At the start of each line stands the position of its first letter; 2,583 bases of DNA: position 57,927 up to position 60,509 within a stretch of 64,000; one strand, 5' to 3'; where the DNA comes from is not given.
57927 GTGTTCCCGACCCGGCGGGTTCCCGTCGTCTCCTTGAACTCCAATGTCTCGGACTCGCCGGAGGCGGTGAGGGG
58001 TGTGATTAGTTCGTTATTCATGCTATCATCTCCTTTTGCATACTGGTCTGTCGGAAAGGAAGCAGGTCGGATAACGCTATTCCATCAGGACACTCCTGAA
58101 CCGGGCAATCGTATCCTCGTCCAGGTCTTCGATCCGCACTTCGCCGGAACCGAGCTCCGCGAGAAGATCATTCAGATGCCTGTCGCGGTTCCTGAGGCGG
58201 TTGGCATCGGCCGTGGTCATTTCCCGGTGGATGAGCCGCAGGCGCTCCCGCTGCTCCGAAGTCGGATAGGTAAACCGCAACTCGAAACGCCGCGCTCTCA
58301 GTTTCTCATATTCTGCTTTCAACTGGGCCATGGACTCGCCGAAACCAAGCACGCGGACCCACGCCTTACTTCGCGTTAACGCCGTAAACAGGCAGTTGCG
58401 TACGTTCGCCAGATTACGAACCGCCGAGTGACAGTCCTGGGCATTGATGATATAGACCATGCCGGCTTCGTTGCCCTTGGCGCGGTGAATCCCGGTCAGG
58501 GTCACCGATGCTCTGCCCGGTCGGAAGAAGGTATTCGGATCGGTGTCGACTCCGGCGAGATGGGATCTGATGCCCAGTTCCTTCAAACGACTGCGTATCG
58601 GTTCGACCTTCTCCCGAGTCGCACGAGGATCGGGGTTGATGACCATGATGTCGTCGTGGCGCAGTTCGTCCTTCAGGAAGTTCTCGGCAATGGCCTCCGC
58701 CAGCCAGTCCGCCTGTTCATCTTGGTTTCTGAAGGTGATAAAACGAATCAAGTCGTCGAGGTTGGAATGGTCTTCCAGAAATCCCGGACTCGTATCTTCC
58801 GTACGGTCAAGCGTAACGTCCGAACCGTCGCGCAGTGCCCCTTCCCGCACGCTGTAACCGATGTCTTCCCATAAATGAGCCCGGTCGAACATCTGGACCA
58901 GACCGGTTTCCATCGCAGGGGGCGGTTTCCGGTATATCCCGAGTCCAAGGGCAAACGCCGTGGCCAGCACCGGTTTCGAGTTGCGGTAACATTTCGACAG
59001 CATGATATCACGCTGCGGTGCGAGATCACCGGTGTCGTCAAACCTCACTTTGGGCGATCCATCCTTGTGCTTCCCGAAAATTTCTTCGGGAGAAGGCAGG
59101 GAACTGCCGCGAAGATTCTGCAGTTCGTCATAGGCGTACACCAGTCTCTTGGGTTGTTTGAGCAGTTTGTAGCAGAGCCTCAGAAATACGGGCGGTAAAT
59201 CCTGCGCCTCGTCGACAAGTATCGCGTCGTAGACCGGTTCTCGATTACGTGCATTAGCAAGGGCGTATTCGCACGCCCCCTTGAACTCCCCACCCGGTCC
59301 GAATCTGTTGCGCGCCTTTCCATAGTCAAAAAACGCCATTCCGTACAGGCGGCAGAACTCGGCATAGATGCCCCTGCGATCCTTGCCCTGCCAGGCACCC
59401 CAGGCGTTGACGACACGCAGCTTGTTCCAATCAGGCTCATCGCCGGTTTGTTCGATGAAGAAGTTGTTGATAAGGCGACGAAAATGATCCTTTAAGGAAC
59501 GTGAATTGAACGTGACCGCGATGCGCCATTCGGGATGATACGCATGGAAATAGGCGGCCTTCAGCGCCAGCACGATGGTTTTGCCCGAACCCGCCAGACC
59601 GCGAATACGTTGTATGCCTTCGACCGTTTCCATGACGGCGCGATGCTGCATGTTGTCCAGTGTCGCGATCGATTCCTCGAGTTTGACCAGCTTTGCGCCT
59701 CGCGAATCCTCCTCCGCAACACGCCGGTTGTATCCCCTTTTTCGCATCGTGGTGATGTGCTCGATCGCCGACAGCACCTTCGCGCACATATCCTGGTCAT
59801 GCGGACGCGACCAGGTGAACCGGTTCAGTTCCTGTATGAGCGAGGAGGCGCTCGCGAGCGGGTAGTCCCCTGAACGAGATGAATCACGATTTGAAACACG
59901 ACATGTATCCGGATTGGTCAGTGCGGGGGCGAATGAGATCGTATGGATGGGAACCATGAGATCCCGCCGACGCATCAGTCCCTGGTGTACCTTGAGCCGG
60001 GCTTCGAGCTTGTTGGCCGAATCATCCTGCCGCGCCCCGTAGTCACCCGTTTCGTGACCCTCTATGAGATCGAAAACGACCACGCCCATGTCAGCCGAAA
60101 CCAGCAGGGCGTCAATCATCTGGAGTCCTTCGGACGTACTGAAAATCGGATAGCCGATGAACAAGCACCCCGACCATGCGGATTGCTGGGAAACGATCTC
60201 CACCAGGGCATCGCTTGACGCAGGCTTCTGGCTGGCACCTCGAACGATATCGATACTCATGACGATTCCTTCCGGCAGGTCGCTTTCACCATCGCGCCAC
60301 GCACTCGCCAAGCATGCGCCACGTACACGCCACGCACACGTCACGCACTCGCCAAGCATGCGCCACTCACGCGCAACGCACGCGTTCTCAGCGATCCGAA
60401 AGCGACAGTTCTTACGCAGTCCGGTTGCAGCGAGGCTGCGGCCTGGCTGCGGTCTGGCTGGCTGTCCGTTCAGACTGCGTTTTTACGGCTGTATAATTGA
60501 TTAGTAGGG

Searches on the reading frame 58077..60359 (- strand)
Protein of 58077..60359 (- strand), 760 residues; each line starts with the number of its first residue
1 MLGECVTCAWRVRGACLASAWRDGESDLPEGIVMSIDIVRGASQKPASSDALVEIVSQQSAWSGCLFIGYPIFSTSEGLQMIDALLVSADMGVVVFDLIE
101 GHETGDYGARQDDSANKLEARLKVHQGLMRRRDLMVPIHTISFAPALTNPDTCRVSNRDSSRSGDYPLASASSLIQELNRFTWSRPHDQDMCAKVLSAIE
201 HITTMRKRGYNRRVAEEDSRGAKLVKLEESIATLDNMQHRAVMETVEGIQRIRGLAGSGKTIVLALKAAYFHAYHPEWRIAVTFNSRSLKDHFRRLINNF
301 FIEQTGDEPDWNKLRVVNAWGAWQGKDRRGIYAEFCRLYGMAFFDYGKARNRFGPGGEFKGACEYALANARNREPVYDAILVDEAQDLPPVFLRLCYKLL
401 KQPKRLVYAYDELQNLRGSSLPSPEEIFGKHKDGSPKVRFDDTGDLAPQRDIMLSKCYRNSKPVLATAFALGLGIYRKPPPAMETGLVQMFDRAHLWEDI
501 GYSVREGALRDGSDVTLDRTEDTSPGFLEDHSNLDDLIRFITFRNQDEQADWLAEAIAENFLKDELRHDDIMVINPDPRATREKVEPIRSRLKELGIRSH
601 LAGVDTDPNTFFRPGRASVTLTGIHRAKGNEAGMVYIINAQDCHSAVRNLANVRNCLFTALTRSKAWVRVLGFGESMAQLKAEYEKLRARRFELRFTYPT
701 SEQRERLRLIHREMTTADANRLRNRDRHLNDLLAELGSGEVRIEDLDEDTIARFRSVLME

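Call 31: find_encoding_contigs(protein=window:58077-60359:-, flank=10000, max_places=1)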
Protein window:58077-60359:- (760 aa): no gene with exactly this product is on record in the collection.
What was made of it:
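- Tried and rejected: One look-up (58077-60359) found no exact product on record, probably because the gene start was called differently (call 31).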

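Call 34: search_protein_families(library=pfam, proteins=[window:58077-60359:-], max_evalue=0.001)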
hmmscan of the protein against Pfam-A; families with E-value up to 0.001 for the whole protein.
window:58077-60359:- (760 aa): 2 families
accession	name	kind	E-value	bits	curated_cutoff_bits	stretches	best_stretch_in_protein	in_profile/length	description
PF13538.12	UvrD_C_2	-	1.4e-09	38.1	27.4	1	621-670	4-51/52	UvrD-like helicase C-terminal domain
PF00580.27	UvrD-helicase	-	1.1e-05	25.8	23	0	237-288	3-57/271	UvrD/REP helicase N-terminal domain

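Call 51: search_protein_families(library=padloc, proteins=[window:58077-60359:-], max_evalue=0.001)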
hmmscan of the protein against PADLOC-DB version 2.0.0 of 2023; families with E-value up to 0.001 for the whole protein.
window:58077-60359:- (760 aa): 6 families
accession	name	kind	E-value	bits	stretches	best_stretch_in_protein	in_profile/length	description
PDLC03002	Helicase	-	5.3e-290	961.7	1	36-758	2-704/707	-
PDLC01087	C3a187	-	8e-17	59.3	2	231-420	194-363/559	NERD+UvrD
PDLC00114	GajB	-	4.2e-07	26.9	0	518-602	304-381/635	UrvD helicase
PDLC00132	GajB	-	1.3e-06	25.4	0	617-669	539-597/625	UrvD helicase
PDLC00117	GajB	-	0.00023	17.8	0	617-673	513-574/604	UrvD helicase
PDLC01734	typeIV_RecD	-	0.00032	17.1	0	624-681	675-725/763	RecD_0_IVD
